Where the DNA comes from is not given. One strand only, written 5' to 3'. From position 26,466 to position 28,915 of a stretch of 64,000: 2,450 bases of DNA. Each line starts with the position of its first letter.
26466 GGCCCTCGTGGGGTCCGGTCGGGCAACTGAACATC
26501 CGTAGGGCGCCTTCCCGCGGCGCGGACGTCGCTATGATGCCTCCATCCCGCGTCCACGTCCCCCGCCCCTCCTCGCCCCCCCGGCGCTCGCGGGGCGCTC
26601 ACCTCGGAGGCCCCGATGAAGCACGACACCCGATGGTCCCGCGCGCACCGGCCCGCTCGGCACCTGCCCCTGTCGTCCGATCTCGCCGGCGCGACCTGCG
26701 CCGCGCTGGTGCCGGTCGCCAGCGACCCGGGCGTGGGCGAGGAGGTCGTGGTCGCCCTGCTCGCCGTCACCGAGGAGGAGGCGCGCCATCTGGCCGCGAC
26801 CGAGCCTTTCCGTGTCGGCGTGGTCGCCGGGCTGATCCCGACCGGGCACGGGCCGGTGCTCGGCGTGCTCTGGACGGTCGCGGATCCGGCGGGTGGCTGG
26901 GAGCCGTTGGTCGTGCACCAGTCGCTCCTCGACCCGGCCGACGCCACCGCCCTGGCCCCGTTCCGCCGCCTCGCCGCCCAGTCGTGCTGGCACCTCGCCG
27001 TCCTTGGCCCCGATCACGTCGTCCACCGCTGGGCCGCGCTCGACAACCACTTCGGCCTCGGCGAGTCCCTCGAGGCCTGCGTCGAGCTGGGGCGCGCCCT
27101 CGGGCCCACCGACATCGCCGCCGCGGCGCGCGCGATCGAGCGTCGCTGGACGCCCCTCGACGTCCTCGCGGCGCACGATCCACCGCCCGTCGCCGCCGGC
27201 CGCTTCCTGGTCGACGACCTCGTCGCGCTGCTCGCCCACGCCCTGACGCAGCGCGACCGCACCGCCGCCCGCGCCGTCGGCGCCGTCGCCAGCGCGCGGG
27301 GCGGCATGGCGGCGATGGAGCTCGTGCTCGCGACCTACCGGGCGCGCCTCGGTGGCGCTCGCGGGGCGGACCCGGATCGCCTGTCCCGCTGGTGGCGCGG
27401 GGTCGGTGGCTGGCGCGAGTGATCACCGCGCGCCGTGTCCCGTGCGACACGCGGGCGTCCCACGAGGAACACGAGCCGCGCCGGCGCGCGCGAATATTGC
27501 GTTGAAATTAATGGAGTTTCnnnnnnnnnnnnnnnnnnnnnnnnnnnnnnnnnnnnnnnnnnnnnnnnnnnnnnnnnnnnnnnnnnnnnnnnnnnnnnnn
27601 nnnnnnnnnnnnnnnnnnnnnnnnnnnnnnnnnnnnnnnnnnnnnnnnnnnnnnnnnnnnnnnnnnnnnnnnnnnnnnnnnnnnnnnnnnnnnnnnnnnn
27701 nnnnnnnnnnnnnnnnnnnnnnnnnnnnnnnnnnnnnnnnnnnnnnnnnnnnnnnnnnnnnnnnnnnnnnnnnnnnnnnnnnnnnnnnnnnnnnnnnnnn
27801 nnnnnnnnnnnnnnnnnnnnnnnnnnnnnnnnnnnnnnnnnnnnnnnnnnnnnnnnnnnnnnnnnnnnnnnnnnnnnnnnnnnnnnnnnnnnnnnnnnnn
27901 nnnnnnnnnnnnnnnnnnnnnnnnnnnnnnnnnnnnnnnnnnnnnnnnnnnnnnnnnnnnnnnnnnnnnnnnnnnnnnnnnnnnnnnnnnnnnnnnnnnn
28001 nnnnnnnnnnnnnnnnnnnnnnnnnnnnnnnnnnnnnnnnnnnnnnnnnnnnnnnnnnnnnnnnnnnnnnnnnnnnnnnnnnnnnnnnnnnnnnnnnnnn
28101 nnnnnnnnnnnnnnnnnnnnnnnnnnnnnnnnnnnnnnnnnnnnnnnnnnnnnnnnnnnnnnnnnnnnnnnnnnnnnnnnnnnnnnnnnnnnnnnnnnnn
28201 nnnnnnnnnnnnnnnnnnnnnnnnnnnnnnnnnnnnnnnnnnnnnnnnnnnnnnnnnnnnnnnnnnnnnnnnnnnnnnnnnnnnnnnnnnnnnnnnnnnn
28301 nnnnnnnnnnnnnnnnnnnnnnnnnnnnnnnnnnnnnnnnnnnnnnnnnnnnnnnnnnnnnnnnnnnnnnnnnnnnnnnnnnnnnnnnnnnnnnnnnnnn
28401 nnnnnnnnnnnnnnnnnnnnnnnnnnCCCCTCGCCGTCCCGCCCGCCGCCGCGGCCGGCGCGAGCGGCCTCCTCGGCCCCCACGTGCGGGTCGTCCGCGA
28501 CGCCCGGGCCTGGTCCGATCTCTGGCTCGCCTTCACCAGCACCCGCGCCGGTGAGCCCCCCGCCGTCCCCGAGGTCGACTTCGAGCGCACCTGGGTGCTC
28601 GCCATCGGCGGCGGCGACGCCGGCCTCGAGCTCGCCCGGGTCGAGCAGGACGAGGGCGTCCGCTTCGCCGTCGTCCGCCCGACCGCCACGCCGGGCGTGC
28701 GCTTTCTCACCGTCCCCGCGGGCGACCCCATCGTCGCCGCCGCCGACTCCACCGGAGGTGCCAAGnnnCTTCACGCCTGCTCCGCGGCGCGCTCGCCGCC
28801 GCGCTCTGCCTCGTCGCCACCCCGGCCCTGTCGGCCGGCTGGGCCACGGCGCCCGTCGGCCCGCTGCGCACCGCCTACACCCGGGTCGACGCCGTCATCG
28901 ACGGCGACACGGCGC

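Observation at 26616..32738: Translationally coupled secreted vWA / VIT-vWA / beta-propeller operon with no ATPase or kinase partner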

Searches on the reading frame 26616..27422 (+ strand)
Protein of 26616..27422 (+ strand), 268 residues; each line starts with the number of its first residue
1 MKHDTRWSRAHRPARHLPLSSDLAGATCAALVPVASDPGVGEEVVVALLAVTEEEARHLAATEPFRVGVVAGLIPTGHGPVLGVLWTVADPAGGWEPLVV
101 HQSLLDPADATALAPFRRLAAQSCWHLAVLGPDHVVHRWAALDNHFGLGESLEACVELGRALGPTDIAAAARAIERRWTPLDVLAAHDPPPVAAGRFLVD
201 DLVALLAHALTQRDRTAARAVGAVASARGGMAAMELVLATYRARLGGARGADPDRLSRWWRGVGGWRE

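Call 5: search_protein_families(library=pfam, proteins=[window:26616-27422:+], max_evalue=0.01)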
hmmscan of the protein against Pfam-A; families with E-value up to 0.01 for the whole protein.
window:26616-27422:+ (268 aa): 0 families

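Call 19: search_protein_families(library=ncbifam, proteins=[window:26616-27422:+], max_evalue=0.1)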
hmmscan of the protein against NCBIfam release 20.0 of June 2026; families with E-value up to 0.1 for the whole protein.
window:26616-27422:+ (268 aa): 0 families

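Call 21: search_protein_families(library=pfam, proteins=[window:26616-27419:+], max_evalue=10)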
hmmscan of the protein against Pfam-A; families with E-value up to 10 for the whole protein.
window:26616-27419:+ (268 aa): 1 family
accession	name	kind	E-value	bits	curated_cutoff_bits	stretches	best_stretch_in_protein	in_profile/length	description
PF11836.14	Phage_TAC_11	-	0.037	14.5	27.8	1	193-234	41-82/96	Phage tail tube protein, GTA-gp10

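Call 74: search_protein_families(library=padloc, proteins=[window:26616-27419:+], max_evalue=0.01)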
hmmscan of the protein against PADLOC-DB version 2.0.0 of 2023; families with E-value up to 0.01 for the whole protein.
window:26616-27419:+ (268 aa): 0 families

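Call 90: list_cluster_members(proteins=[window:26616-27419:+, window:28765-31071:+])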
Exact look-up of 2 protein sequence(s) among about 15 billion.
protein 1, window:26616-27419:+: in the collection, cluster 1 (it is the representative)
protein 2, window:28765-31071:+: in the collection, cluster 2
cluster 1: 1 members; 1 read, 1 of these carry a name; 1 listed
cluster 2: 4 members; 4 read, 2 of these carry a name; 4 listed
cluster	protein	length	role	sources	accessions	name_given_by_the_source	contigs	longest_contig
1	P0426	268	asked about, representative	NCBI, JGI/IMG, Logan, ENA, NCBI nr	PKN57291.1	MAG: hypothetical protein CVU56_11650 [Deltaproteobacteria bacterium ... | hypothetical protein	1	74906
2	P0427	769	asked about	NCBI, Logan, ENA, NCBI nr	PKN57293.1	MAG: hypothetical protein CVU56_11660 [Deltaproteobacteria bacterium ...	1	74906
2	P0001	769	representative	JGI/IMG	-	Ca-activated chloride channel family protein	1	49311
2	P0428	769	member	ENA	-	-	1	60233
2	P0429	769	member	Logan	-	-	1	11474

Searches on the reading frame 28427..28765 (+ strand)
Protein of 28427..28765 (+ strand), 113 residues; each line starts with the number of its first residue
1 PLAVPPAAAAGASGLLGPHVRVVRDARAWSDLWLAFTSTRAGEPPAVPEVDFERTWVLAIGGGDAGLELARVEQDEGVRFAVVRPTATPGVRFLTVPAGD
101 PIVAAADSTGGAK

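Call 34: search_protein_families(library=pfam, alignment_id=A3, max_evalue=10)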
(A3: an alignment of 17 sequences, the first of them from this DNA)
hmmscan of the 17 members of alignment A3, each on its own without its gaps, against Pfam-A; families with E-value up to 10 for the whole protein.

A. member 1, seq(113 aa): 0 families

B. families by the number of members that match (of 17 scanned): 2 families
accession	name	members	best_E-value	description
PF01513.26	NAD_kinase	1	0.039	ATP-NAD kinase N-terminal domain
PF15053.11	Njmu-R1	1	0.31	Njmu-R1-like protein family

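Call 35: search_solved_structures(query=A3, max_evalue=10)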
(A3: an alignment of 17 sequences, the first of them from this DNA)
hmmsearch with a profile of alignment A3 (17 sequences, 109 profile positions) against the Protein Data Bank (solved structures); distinct sequences matched with E-value up to 10: 4.
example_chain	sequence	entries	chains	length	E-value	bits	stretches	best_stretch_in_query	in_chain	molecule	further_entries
4usq_A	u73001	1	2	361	0.044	17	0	49-76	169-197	PYRIDINE NUCLEOTIDE-DISULFIDE OXIDOREDUCTASE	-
3djg_X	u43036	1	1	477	0.3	14.3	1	40-96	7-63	Glutathione reductase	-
2dfd_A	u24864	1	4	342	0.82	12.9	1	43-92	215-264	Malate dehydrogenase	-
4wle_A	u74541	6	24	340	0.83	12.9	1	43-92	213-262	Malate dehydrogenase, mitochondrial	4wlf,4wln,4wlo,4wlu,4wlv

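Call 59: search_protein_representatives(alignment_id=A3)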
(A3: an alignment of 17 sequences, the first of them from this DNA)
Query: 17 sequences, 109 profile positions. Proteins with E-value up to 0.001 (for the whole library): 367; up to 1e-10: 40; up to 1e-30: 8. The best 150 are listed.
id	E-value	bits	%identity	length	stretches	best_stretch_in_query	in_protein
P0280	2.0e-36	140.4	-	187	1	5-108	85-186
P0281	1.3e-33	131.4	-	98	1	7-97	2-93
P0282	7.0e-33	129.0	-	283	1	3-105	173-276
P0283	1.5e-32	127.9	-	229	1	1-96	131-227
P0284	4.8e-32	126.3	-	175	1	2-108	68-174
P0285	5.7e-32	126.1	-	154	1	6-96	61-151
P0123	3.9e-31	123.4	-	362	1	3-96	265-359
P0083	9.7e-31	122.1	-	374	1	5-109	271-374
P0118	1.7e-30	121.3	-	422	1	5-104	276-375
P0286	1.7e-29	118.1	-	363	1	5-96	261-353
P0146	3.1e-29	117.3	-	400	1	1-105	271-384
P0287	1.2e-28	115.4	-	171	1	1-95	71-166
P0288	4.0e-26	107.2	-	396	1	5-98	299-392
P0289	9.6e-26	106.0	-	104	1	4-100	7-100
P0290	4.4e-25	103.9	-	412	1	1-96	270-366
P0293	9.9e-20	86.7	-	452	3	5-58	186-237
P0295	2.1e-15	72.8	-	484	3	6-58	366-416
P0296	1.1e-14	70.4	-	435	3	16-57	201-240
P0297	1.9e-14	69.7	-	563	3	19-79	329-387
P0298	8.0e-14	67.7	-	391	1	6-101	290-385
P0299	8.9e-14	67.5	-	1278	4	6-57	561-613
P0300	9.0e-14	67.5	-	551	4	19-62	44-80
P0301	4.4e-13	65.3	-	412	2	8-58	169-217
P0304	6.1e-13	64.8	-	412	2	5-88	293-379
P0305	6.1e-13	64.8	-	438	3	8-58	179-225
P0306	7.4e-13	64.6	-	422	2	5-92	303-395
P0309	1.1e-11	60.8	-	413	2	5-58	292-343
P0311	4.6e-11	58.8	-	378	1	8-107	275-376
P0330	2.6e-09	53.2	-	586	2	15-108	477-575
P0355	4.6e-08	49.1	-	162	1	7-99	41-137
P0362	1.2e-07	47.8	-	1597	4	29-74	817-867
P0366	2.8e-07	46.6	-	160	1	8-86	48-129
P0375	5.7e-07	45.6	-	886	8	34-88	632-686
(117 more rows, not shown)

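Call 60: search_protein_families(library=pfam, proteins=[P0293, P0295, P0297, P0299, P0300, P0355, P0366, P0375, P0362, P0330], max_evalue=0.01)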
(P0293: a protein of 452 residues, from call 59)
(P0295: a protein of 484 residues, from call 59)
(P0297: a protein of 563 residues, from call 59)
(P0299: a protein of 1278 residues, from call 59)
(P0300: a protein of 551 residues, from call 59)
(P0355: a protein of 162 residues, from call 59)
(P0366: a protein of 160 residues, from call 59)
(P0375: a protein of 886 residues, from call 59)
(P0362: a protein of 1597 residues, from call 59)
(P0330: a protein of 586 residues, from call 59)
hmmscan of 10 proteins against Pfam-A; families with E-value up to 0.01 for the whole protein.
P0293 (452 aa): 1 family
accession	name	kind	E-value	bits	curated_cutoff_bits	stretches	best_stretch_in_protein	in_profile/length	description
PF14343.11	PrcB_C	-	4.2e-11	43.3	24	1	87-144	1-55/56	PrcB C-terminal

P0295 (484 aa): 1 family
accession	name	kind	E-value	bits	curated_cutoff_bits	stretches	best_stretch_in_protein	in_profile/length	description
PF14343.11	PrcB_C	-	8.4e-10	39.2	24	0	250-304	2-55/56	PrcB C-terminal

P0297 (563 aa): 1 family
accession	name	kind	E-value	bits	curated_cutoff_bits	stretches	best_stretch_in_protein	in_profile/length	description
PF14343.11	PrcB_C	-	1.1e-07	32.4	24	1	491-547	1-55/56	PrcB C-terminal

P0299 (1278 aa): 1 family
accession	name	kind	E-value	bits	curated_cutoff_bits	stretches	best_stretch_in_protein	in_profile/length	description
PF14343.11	PrcB_C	-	9.4e-23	80.6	24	2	211-265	2-54/56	PrcB C-terminal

P0300 (551 aa): 1 family
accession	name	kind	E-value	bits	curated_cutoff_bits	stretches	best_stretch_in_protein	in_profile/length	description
PF16693.10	Yop-YscD_ppl_1st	-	2.1e-05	24.6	24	0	458-470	33-45/62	YscD/CdsD-like Bon-like domain 1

P0355 (162 aa): 1 family
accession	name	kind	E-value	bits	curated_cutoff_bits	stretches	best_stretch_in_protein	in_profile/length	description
PF14343.11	PrcB_C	-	5.6e-11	42.9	24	1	86-143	1-56/56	PrcB C-terminal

P0366 (160 aa): 1 family
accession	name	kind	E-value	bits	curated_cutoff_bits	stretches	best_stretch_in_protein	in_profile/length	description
PF14343.11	PrcB_C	-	1e-14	54.9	24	1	92-147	1-54/56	PrcB C-terminal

P0375 (886 aa): 12 families
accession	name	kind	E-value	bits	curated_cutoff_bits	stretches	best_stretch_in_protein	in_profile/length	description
PF07679.22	I-set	-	1.6e-113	371.4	23.7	8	791-872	1-90/90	Immunoglobulin I-set domain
PF13927.12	Ig_3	-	1.4e-112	368.8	30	8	791-858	2-78/78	Immunoglobulin domain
PF13895.12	Ig_2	-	2.6e-56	188.2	27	8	263-344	2-79/79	Immunoglobulin domain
PF00047.31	ig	-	2.2e-29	102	21.8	4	799-867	2-81/81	Immunoglobulin domain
PF07686.23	V-set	-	2.5e-20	73.1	26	0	729-784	57-108/109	Immunoglobulin V-set domain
PF16681.11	Ig_5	-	3.2e-16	59.9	27.3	0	548-594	12-58/82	Ig-like domain on T-cell surface glycoprotein CD3 epsilon chain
PF06280.18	fn3_5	-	2.5e-15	57.6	27.6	0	742-816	5-80/112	Fn3-like domain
PF13987.11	YedD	-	1.2e-11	44.9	27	0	354-407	16-69/106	YedD-like protein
PF08205.18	C2-set_2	-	2.8e-06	27.7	21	0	791-874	1-69/89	CD80-like C2-set immunoglobulin domain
PF23571.1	GH3_M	-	4.2e-06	27.2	23.6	0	394-421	23-48/75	GH3 family central domain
PF21948.1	LplA-B_cat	-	0.00017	22.1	27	0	734-776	26-68/200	Lipoyl protein ligase A/B catalytic domain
PF22705.2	C2-set_3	-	0.002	18.5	27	0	729-778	27-76/87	Butyrophilin subfamily 3 member A2-like, Ig-C domain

P0362 (1597 aa): 1 family
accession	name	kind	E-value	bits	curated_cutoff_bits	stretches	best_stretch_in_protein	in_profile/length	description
PF13550.12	Phage-tail_3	-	0.0003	21.1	23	1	311-444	19-150/164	Putative phage tail protein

P0330 (586 aa): 1 family
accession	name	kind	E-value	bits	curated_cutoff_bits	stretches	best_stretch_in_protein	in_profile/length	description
PF14343.11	PrcB_C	-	1e-19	70.9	24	2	514-570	1-55/56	PrcB C-terminal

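Call 61: search_protein_families(library=pfam, proteins=[P0288, P0290, P0298, P0304, P0306, P0309, P0311, P0301, P0305, P0296], max_evalue=0.01)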
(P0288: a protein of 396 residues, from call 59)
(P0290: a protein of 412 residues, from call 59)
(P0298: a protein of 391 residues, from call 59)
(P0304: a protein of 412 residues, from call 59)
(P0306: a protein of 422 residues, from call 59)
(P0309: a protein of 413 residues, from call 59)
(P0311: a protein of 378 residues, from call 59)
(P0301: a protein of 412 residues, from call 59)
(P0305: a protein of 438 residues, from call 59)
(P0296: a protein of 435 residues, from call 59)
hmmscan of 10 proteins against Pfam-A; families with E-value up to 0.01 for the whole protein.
P0288 (396 aa): 4 families
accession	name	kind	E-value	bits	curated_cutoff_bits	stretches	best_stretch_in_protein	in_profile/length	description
PF25106.1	VWA_4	-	5.5e-15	55.8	27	1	61-212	2-140/169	von Willebrand factor A domain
PF00092.34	VWA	-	4.5e-08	33.9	23.8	1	60-208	1-144/174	von Willebrand factor type A domain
PF13519.12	VWA_2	-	4.9e-05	24.4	27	1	61-146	1-83/107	von Willebrand factor type A domain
PF20782.3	TssR_VWA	-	8.2e-05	22.2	25.7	1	57-136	46-125/304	TssR protein VWA domain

P0290 (412 aa): 3 families
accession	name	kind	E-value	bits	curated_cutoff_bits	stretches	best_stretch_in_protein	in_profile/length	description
PF25106.1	VWA_4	-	2.4e-15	56.9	27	1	47-196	2-136/169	von Willebrand factor A domain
PF00092.34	VWA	-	2.3e-07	31.6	23.8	1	47-194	2-142/174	von Willebrand factor type A domain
PF13519.12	VWA_2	-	2.7e-05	25.2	27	1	47-127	1-78/107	von Willebrand factor type A domain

P0298 (391 aa): 4 families
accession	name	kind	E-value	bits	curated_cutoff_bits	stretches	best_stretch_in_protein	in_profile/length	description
PF25106.1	VWA_4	-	2.1e-12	47.4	27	1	44-217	2-161/169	von Willebrand factor A domain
PF13519.12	VWA_2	-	2.5e-07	31.7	27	1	44-156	1-105/107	von Willebrand factor type A domain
PF13768.12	VWA_3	-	2.5e-06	28.1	27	1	43-210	2-154/155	von Willebrand factor type A domain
PF00092.34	VWA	-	4.4e-06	27.5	23.8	1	43-217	1-167/174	von Willebrand factor type A domain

P0304 (412 aa): 1 family
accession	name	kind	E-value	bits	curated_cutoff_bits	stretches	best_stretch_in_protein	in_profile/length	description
PF14343.11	PrcB_C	-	1.8e-05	25.3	24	1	340-394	1-53/56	PrcB C-terminal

P0306 (422 aa): 1 family
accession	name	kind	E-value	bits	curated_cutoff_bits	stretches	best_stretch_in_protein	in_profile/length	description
PF14343.11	PrcB_C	-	0.0044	17.6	24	0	220-276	1-55/56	PrcB C-terminal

P0309 (413 aa): 2 families
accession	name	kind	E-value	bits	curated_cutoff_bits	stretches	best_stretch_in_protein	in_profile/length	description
PF14343.11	PrcB_C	-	0.0034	18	24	1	339-380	1-40/56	PrcB C-terminal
PF09455.15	Csx1_HEPN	-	0.0052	17.6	23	0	349-372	48-71/71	CRISPR system endoribonuclease Csx1, HEPN domain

P0311 (378 aa): 3 families
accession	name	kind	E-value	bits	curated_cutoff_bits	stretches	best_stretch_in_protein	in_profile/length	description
PF25106.1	VWA_4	-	6e-11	42.6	27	1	31-146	2-106/169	von Willebrand factor A domain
PF00092.34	VWA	-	6.3e-08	33.5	23.8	1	30-203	1-166/174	von Willebrand factor type A domain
PF13519.12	VWA_2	-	2.5e-05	25.3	27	1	31-143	1-105/107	von Willebrand factor type A domain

P0301 (412 aa): 0 families

P0305 (438 aa): 2 families
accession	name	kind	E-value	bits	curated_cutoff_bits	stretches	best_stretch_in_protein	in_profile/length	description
PF14343.11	PrcB_C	-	2e-17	63.5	24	2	94-150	2-56/56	PrcB C-terminal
PF08402.16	TOBE_2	-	0.0054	17.3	21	0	100-130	12-41/76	TOBE domain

P0296 (435 aa): 1 family
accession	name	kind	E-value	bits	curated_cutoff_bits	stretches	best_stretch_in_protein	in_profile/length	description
PF14343.11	PrcB_C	-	7.2e-32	109.8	24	3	107-163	3-55/56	PrcB C-terminal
